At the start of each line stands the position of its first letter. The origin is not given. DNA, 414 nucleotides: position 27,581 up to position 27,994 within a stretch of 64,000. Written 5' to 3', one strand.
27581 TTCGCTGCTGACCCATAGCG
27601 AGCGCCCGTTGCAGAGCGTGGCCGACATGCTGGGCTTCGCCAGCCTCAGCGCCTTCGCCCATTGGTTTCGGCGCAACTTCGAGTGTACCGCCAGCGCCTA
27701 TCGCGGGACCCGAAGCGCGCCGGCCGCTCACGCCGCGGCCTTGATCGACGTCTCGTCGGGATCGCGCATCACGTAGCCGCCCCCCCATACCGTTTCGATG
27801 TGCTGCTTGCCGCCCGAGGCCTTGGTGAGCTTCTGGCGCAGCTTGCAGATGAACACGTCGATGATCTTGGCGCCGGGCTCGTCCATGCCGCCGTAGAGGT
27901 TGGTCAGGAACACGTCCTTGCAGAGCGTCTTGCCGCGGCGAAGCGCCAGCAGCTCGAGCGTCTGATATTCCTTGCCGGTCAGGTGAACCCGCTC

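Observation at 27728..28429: Divergent CtrA-like regulator that keeps the CtrA DNA-reading head and an Ala-Ala C-terminus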

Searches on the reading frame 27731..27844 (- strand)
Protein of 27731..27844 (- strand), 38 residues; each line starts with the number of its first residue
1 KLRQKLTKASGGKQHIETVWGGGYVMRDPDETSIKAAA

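Call 58: find_related_loci(query=A3, collection=metagenome_contigs, flank=10000)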
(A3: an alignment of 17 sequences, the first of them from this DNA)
Query A3 (38 aa) in metagenome_contigs; peptide patterns used: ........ (x = any residue, [..] = any of these).
170 stretches matched a pattern; 131 encode a relative of the query (tblastn E <= 1e-3); the best 80 are kept; 80 distinct loci.
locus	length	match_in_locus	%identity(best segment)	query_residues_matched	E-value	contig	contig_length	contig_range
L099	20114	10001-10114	89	1-38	3e-20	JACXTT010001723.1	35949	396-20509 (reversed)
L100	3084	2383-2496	89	1-38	4e-20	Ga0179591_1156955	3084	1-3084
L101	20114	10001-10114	87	1-38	5e-20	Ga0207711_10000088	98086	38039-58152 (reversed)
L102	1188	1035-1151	82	1-38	9e-18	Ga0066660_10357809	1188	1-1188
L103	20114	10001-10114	82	1-38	1e-17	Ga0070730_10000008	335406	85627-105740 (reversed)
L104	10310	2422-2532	71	1-38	1e-14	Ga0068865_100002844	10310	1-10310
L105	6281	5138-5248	71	1-38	1e-14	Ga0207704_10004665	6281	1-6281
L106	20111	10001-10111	74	1-38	7e-14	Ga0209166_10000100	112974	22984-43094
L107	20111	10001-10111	74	1-38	7e-14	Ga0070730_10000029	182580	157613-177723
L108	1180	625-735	68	1-38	3e-13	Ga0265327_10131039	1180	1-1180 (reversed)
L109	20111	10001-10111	71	1-38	3e-13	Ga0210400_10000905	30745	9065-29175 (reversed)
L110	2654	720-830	71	1-38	5e-13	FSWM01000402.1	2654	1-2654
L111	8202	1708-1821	63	1-38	7e-13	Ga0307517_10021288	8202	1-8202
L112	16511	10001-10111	62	2-38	1e-12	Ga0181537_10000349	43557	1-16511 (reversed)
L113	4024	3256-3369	61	1-38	2e-12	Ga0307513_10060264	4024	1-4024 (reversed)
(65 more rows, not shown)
